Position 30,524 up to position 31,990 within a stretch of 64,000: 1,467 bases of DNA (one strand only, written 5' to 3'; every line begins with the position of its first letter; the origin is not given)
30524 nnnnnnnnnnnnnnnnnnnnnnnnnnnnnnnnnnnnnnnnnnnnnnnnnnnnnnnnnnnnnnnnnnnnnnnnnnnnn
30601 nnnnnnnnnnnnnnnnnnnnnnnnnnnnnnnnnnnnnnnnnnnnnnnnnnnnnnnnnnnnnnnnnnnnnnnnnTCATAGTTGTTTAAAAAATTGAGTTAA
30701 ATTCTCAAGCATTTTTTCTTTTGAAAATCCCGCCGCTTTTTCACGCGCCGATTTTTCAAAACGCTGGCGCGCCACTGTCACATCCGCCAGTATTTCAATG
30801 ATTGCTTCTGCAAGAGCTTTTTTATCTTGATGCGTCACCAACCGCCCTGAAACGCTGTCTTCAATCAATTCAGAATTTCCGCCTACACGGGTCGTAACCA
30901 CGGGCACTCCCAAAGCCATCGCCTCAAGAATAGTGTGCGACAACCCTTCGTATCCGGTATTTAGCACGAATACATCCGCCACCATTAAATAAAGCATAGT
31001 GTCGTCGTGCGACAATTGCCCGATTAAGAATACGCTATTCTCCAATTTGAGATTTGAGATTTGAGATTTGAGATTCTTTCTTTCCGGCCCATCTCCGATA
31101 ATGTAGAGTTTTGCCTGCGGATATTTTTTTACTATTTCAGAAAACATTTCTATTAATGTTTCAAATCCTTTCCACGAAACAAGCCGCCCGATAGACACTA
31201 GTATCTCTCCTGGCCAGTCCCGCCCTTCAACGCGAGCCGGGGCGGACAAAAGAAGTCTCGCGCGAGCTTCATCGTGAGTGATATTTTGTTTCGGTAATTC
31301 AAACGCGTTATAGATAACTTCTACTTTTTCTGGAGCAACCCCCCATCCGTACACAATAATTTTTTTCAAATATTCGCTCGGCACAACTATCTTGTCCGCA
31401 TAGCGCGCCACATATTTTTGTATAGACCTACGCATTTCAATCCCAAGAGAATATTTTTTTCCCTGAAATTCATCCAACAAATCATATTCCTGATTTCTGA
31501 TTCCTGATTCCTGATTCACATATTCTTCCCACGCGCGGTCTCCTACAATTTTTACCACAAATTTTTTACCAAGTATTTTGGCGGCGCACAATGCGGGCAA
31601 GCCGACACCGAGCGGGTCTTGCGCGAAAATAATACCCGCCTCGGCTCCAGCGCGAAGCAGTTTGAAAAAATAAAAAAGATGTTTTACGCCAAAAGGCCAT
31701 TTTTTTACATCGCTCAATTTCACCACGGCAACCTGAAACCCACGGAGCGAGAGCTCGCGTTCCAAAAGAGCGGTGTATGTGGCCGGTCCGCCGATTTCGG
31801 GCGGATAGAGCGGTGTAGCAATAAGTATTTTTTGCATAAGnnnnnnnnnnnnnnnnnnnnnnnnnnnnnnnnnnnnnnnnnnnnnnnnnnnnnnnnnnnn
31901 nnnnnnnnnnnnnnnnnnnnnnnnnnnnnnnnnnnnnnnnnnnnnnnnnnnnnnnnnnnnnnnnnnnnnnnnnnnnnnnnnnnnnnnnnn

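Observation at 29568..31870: Four in-frame heptanucleotide repeat tracts in two tandem paralogous GT4 genes: candidate slipped-strand phase-variable glycosylation switches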

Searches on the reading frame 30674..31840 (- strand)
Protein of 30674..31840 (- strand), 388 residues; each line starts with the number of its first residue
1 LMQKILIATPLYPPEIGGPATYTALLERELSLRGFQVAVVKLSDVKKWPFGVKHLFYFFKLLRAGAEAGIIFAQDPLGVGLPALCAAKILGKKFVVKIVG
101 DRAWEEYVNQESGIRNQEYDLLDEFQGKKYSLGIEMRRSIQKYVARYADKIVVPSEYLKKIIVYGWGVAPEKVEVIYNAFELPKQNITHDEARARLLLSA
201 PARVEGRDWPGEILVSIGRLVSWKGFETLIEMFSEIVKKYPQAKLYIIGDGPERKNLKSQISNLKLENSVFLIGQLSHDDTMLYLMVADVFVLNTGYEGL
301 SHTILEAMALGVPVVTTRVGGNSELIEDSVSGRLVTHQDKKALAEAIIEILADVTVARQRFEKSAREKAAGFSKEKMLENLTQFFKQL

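Call 4: search_protein_families(library=pfam, proteins=[window:30674-31840:-])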
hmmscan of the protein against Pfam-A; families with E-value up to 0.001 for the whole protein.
window:30674-31840:- (388 aa): 6 families
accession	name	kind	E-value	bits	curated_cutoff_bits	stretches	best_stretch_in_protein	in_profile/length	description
PF00534.26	Glycos_transf_1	-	3.9e-42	144.2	26.4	1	212-367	16-171/172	Glycosyl transferases group 1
PF13692.12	Glyco_trans_1_4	-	1.2e-35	123.2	27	1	213-353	3-142/142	Glycosyl transferases group 1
PF13439.12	Glyco_transf_4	-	7.3e-11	42.8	28.5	1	31-180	16-166/170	Glycosyltransferase Family 4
PF13579.12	Glyco_trans_4_4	-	1.6e-09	38.7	29.7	1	48-178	53-157/158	Glycosyl transferase 4-like domain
PF20706.3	GT4-conflict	-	1.3e-06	28.1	26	1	216-367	202-371/385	Family 4 Glycosyltransferase in conflict systems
PF13524.12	Glyco_trans_1_2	-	2e-05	25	25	0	238-368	10-128/144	Glycosyl transferase-like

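Call 11: find_encoding_contigs(protein=window:30674-31840:-, flank=3000, max_places=10)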
Protein window:30674-31840:- (388 aa): no gene with exactly this product is on record in the collection.

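Call 12: find_homologous_proteins(query=window:30674-31840:-)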
Query window:30674-31840:- (388 aa): 2575 proteins with E <= 0.001 among 8000 candidates; the best 120 are listed.
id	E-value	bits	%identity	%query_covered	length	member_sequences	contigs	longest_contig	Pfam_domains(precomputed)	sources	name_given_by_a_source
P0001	1.3e-251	852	100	100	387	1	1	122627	PF00534.27,PF13579.13,PF13524.13,PF13439.13,PF20706.4,PF13692.13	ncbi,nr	ncbi:MAG: glycosyltransferase family 4 protein [Parcubacteria group bacterium]|nr:glycosyltransferas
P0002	1.9e-215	733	88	99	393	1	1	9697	PF00534.27,PF13579.13,PF13524.13,PF13439.13,PF20706.4,PF13692.13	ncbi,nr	ncbi:MAG: glycosyltransferase family 4 protein [Candidatus Lloydbacteria bacterium]|nr:glycosyltrans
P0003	2.1e-168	578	66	99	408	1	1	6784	PF00534.27,PF13579.13,PF13439.13,PF13692.13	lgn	-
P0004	2.0e-163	562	68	99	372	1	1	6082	PF00534.27,PF13579.13,PF02350.26,PF13439.13,PF13692.13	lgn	-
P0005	9.9e-162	556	69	99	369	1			PF00534.27,PF13579.13,PF13439.13,PF20706.4,PF13692.13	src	-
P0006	2.0e-146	506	62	99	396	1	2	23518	PF00534.27,PF13579.13,PF13439.13,PF20706.4,PF13692.13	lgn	-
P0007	2.8e-146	505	72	85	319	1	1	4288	PF00534.27,PF13579.13,PF13524.13,PF13439.13,PF13692.13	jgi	jgi:glycosyltransferase involved in cell wall biosynthesis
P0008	3.0e-129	449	58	100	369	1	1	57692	PF00534.27,PF13579.13,PF13524.13,PF13439.13,PF20706.4,PF13692.13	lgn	-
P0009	1.0e-118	415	53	99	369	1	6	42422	PF00534.27,PF13579.13,PF13524.13,PF13439.13,PF13692.13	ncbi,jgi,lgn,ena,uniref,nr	ncbi:MAG: hypothetical protein COW88_03550 [Candidatus Lloydbacteria bacterium CG22_combo_CG10-13_8_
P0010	1.6e-116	407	51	97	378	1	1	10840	PF00534.27,PF13579.13,PF13524.13,PF13439.13,PF13692.13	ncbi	-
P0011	2.1e-112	394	51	99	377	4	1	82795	PF00534.27,PF13579.13,PF13439.13,PF13692.13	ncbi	-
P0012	8.3e-112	392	50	97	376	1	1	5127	PF00534.27,PF13579.13,PF13524.13,PF13439.13,PF20706.4,PF13692.13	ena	-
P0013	2.8e-111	390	44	99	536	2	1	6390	PF00534.27,PF13579.13,PF13524.13,PF13439.13,PF20706.4,PF13692.13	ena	-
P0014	1.6e-110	388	48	99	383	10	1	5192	PF00534.27,PF13579.13,PF13524.13,PF13439.13,PF13692.13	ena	-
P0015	9.4e-110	385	52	98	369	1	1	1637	PF00534.27,PF13579.13,PF13439.13,PF13692.13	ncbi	-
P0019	1.3e-108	381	50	98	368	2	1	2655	PF00534.27,PF13579.13,PF13439.13,PF13692.13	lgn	-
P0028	5.9e-107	376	50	99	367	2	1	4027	PF00534.27,PF13579.13,PF13524.13,PF13439.13,PF13692.13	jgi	jgi:glycosyltransferase involved in cell wall biosynthesis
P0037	1.5e-105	371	49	98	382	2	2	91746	PF00534.27,PF13579.13,PF13524.13,PF13439.13,PF20706.4,PF13692.13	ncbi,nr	ncbi:MAG: glycosyltransferase family 4 protein [bacterium]|nr:glycosyltransferase family 4 protein [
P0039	3.1e-105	370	48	97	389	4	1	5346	PF00534.27,PF13579.13,PF13439.13,PF20706.4,PF13692.13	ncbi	ncbi:MAG: glycosyltransferase family 4 protein, partial [Patescibacteria group bacterium]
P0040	4.0e-105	370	48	99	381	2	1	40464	PF00534.27,PF13579.13,PF02350.26,PF13524.13,PF13439.13,PF13692.13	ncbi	ncbi:MAG: glycosyltransferase family 4 protein [Patescibacteria group bacterium]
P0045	2.3e-104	367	49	99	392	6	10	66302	PF00534.27,PF13579.13,PF13524.13,PF13439.13,PF13692.13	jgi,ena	-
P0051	4.7e-103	363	43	100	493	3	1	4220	PF00534.27,PF13579.13,PF13524.13,PF13439.13,PF20706.4,PF13692.13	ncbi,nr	ncbi:glycosyltransferase family 4 protein, partial [Candidatus Woesearchaeota archaeon]|nr:glycosylt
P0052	5.9e-103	363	47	99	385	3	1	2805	PF00534.27,PF13579.13,PF02350.26,PF13439.13,PF13692.13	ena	-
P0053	9.8e-103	362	46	99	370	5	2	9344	PF00534.27,PF13579.13,PF13524.13,PF13439.13,PF20706.4,PF13692.13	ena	-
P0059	4.0e-102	360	50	99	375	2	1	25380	PF00534.27,PF13579.13,PF13524.13,PF13439.13,PF13692.13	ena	-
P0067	1.6e-101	358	48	97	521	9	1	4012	PF00534.27,PF13579.13,PF13524.13,PF04138.21,PF13439.13,PF13692.13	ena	-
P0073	1.9e-100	355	47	98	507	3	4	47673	PF00534.27,PF13579.13,PF13524.13,PF04138.21,PF13439.13,PF13692.13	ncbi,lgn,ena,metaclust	metaclust:\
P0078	4.7e-100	353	49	98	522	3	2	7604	PF00534.27,PF13579.13,PF13524.13,PF04138.21,PF13439.13,PF20706.4,PF13692.13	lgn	-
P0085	1.1e-99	352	48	98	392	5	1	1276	PF00534.27,PF13579.13,PF13524.13,PF13439.13,PF13692.13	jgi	-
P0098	2.0e-98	348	47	98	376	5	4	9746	PF00534.27,PF13579.13,PF13524.13,PF13439.13,PF20706.4,PF13692.13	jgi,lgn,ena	-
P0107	1.7e-97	345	48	99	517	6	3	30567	PF00534.27,PF13579.13,PF13524.13,PF04138.21,PF13439.13,PF20706.4,PF13692.13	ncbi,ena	-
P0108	1.7e-97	345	44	99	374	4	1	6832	PF00534.27,PF13579.13,PF13439.13,PF13692.13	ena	-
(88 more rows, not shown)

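Call 15: find_encoding_contigs(protein=P0002, flank=10000, max_places=3)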
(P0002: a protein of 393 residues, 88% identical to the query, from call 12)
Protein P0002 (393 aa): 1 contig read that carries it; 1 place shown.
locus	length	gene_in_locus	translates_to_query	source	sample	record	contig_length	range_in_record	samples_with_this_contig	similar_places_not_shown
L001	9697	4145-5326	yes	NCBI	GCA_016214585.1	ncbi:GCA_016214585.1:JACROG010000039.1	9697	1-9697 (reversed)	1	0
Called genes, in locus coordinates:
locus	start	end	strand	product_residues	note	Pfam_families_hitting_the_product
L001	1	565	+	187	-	?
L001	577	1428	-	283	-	-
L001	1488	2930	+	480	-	PF00932:LTD, PF00801:PKD (faint), PF18911:PKD_4, PF00932:LTD (weak)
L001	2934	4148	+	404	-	PF13439:Glyco_transf_4, PF20706:GT4-conflict, PF00534:Glycos_transf_1, PF13692:Glyco_trans_1_4, PF13524:Glyco_trans_1_2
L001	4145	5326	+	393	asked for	PF13439:Glyco_transf_4, PF13579:Glyco_trans_4_4, PF20706:GT4-conflict (weak), PF00534:Glycos_transf_1, PF13692:Glyco_trans_1_4, PF13524:Glyco_trans_1_2 (weak)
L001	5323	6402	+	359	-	PF13439:Glyco_transf_4 (weak), PF13579:Glyco_trans_4_4 (weak), PF20706:GT4-conflict, PF00534:Glycos_transf_1, PF13692:Glyco_trans_1_4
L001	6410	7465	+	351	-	PF20706:GT4-conflict (weak), PF00534:Glycos_transf_1, PF13692:Glyco_trans_1_4, PF13524:Glyco_trans_1_2 (weak)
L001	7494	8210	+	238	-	PF00535:Glycos_transf_2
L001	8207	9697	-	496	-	PF13231:PMT_2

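Call 16: find_encoding_contigs(protein=P0011, flank=10000, max_places=3)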
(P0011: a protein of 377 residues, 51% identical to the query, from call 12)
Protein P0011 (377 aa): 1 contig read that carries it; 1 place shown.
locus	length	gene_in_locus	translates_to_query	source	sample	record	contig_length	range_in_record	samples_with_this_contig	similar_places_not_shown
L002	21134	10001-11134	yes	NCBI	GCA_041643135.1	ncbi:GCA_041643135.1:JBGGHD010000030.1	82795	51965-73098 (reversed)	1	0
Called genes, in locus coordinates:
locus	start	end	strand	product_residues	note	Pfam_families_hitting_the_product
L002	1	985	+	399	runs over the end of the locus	PF26449:DUF8128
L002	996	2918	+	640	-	PF02534:T4SS-DNA_transf (weak), PF10412:TrwB_AAD_bind, PF12696:TraG-D_C (weak), PF23477:zf_Tbcl_2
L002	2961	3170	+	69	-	PF18929:DUF5678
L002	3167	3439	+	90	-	-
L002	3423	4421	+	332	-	PF00565:SNase, PF05901:Excalibur (faint)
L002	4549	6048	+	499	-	PF00932:LTD, PF00801:PKD (weak), PF18911:PKD_4, PF00932:LTD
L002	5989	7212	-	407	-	PF13439:Glyco_transf_4, PF13579:Glyco_trans_4_4, PF13477:Glyco_trans_4_2 (faint), PF00534:Glycos_transf_1, PF13692:Glyco_trans_1_4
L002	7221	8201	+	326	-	PF01073:3Beta_HSD, PF01370:Epimerase, PF02719:Polysacc_synt_2 (faint), PF04321:RmlD_sub_bind, PF07993:NAD_binding_4 (faint), PF16363:GDP_Man_Dehyd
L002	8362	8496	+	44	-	-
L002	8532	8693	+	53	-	-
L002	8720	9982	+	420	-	PF13439:Glyco_transf_4, PF20706:GT4-conflict (weak), PF00534:Glycos_transf_1, PF13692:Glyco_trans_1_4, PF13524:Glyco_trans_1_2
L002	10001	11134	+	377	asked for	PF13439:Glyco_transf_4, PF13579:Glyco_trans_4_4, PF00534:Glycos_transf_1, PF13692:Glyco_trans_1_4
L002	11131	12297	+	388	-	PF13439:Glyco_transf_4 (weak), PF13579:Glyco_trans_4_4 (weak), PF20706:GT4-conflict, PF00534:Glycos_transf_1, PF13692:Glyco_trans_1_4, PF13524:Glyco_trans_1_2 (weak)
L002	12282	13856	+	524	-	PF00515:TPR_1, PF07719:TPR_2, PF13181:TPR_8 (weak), PF13424:TPR_12, PF13414:TPR_11 (weak), PF00515:TPR_1 (weak), PF07719:TPR_2 (weak), PF13181:TPR_8 (weak), +7 more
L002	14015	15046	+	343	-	PF00534:Glycos_transf_1, PF13692:Glyco_trans_1_4, PF13524:Glyco_trans_1_2 (faint)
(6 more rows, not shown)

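Call 30: find_related_loci(query=A1, collection=metagenome_contigs, flank=5000)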
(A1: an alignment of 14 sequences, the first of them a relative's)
Query A1 (387 aa) in metagenome_contigs; peptide patterns used: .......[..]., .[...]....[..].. (x = any residue, [..] = any of these).
600 stretches matched a pattern (row limit reached: there are more); 578 encode a relative of the query (tblastn E <= 1e-3); the best 80 are kept; 80 distinct loci.
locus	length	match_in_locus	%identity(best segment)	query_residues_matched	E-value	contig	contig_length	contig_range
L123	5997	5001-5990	66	2-342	4e-148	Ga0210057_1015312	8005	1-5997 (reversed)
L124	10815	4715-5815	53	3-387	5e-129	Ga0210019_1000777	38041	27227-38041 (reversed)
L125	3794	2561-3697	52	3-378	8e-120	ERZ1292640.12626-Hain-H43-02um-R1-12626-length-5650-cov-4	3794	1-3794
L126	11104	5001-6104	51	2-377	2e-116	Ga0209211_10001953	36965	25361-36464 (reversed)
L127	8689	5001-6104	51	2-377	2e-116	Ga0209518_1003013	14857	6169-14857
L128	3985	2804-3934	49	1-385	2e-117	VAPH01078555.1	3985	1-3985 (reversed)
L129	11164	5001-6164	49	2-386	1e-115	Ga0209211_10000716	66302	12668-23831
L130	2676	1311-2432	49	3-384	5e-120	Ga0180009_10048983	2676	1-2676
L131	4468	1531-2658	48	2-385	5e-114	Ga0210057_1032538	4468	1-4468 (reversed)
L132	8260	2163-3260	48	3-386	3e-112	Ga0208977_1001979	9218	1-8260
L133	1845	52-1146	50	1-384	9e-118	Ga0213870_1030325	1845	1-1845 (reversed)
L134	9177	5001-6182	45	2-384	2e-110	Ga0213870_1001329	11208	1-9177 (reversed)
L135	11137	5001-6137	47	3-385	1e-109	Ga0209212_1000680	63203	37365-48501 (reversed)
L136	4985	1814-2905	48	3-384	2e-109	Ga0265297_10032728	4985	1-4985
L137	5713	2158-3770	48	1-378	5e-108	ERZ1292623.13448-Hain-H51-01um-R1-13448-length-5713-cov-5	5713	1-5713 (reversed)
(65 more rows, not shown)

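Call 64: predict_structure(alignment_id=A2)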
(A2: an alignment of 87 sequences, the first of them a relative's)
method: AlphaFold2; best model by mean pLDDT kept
length: 387 residues; sequences in the alignment: 87
mean_pLDDT: 94.1   pTM: 0.90
mean pLDDT of the five models: 94.1, 93.6, 93.6, 93.4, 93.2
residues with pLDDT >= 90: 347; 70-90: 23; 50-70: 13; < 50: 4
segments of 3 or more residues with pLDDT < 50: 201-204
pLDDT, mean of each block of 10 residues (from residue 1): 96 94 98 98 96 98 98 97 99 97 91 76 95 97 98 97 98 95 91 78 59 96 94 97 97 97 97 95 97 87 96 96 96 97 98 97 96 96 98
secondary structure, 60 per line:
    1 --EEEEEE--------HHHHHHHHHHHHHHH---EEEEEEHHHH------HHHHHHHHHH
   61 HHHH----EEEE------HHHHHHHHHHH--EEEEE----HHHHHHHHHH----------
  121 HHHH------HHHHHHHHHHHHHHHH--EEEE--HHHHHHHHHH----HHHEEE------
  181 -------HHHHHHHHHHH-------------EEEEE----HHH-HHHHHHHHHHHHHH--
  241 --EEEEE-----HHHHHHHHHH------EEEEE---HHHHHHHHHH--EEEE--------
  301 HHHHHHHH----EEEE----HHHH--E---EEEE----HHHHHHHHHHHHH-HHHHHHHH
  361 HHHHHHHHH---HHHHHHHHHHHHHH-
elements in order: E3-8 H17-31 E35-40 H41-44 H51-64 E69-72 H79-89 E92-96 H101-110 H121-124 H131-146 E149-152 H155-164 E172-174 H188-198 E212-216 H225-238 E243-247 H253-262 E269-273 H277-286 E289-292 H301-308 E313-316 H321-324 E331-334 H339-351 H353-369 H373-386

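Call 65: search_solved_structures(query=P0001, max_evalue=0.00001)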
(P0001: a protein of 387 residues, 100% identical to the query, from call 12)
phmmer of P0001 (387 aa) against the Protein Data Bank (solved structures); distinct sequences matched with E-value up to 0.00001: 42.
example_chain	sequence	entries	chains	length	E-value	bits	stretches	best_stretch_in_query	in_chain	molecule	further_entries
8qoy_A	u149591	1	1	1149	2.4e-18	69.6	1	208-344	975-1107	TagF-like capsule polymerase Cps3D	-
6kih_A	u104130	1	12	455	2.8e-18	69.3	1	211-387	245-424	Tll1590 protein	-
2jjm_A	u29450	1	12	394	6.1e-18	68.2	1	211-379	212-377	GLYCOSYL TRANSFERASE, GROUP 1 FAMILY PROTEIN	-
3mbo_A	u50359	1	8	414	6.9e-18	68.1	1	211-379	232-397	Glycosyltransferase, group 1 family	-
5d00_A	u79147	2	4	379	7.9e-17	64.6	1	211-385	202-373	N-acetyl-alpha-D-glucosaminyl L-malate synthase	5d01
7ec7_A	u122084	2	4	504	8.2e-17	64.5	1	207-385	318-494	Glycosyl transferase, group 1 family protein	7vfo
7ec3_A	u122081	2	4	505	8.3e-17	64.5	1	207-385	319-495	Glycosyl transferase, group 1 family protein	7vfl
7ec1_A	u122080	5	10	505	8.3e-17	64.5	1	207-385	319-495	Glycosyl transferase, group 1 family protein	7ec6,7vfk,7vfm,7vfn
3oka_A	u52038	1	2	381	2.3e-13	53.2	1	212-383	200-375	GDP-mannose-dependent alpha-(1-6)-phosphatidylinositol monomannoside mannosyltransferase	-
3okc_A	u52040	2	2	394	2.5e-13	53.1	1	212-383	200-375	GDP-mannose-dependent alpha-(1-6)-phosphatidylinositol monomannoside mannosyltransferase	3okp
6n1x_A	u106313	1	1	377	1.5e-12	50.5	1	211-382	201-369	Glycosyltransferase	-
6d9t_A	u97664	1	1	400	1.7e-12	50.3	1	211-382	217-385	Glycosyl transferase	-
4x7m_A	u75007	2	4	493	2.6e-12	49.7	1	212-384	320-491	TarM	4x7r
4x6l_A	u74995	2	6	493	2.6e-12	49.7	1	212-384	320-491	TarM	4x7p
4wac_A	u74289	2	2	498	2.6e-12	49.7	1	212-384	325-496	Glycosyl transferase, group 1 family protein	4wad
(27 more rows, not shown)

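Call 66: search_protein_families(library=ncbifam, proteins=[window:30674-31840:-], max_evalue=0.00001)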
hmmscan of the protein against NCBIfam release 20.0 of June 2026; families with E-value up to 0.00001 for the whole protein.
window:30674-31840:- (388 aa): 38 families (the best 25 are shown)
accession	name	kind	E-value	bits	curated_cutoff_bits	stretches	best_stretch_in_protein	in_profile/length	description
TIGR03088.1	stp2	hypoth_equivalog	1.1e-38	133.3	409.05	1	136-387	129-372/374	TIGR03088 family PEP-CTERM/XrtA system glycosyltransferase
NF041876.1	EPS_EpsE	equivalog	6e-34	117.9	400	1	214-373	217-381/389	exopolysaccharide biosynthesis GT4 family glycosyltransferase EpsE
TIGR03999.1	thiol_BshA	equivalog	2.2e-33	115.7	273.7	1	139-387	136-372/375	N-acetyl-alpha-D-glucosaminyl L-malate synthase BshA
TIGR04063.1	stp3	hypoth_equivalog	3.8e-30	105.1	442.05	1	123-365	133-371/397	TIGR04063 family PEP-CTERM/XrtA system glycosyltransferase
TIGR04157.1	glyco_rSAM_CFB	subfamily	7.1e-27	94.4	400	1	140-384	162-405/406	TIGR04157 family glycosyltransferase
NF050063.1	ProtGlycPglJ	equivalog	1.7e-25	90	500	1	138-384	135-362/363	N-acetylgalactosamine-N,N'-diacetylbacillosaminyl-diphospho-undecaprenol 4-alpha-N-acetylgalactosaminyltransferase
NF047684.1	TeichurnBiosyTuaC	equivalog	7.2e-24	84.4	550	1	212-386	220-387/391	teichuronic acid biosynthesis protein TuaC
NF047881.1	glyco_SdgB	exception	6.3e-23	81.2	800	1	208-386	318-494/496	serine-aspartate repeat adhesin O-glycosyltransferase SdgB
NF049988.1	MGlcDAGSynMgs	equivalog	1.3e-21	77.5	400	1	216-388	218-387/398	alpha-monoglucosyldiacylglycerol synthase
NF047880.1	glyco_SdgA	exception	2.5e-21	75.8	800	1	211-377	315-479/488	serine-aspartate repeat adhesin O-glycosyltransferase SdgA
NF038229.1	Glyco4_Geo_Pelo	equivalog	3.3e-20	72.4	400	1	222-387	172-335/338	GPMC system family 4 glycosyltransferase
TIGR02149.1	glgA_Coryne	subfamily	1.3e-19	70.7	302.4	1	135-383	132-385/391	glycogen synthase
NF011726.0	PRK15179.1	equivalog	2e-19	69.4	733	1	167-381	478-687/694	Vi polysaccharide biosynthesis protein TviE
TIGR03449.1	mycothiol_MshA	equivalog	9.5e-18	64.3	462.5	1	136-386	153-401/406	D-inositol-3-phosphate glycosyltransferase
NF007396.0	PRK09922.1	equivalog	3.3e-17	62.4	385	1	145-384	133-354/361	lipopolysaccharide 1,6-galactosyltransferase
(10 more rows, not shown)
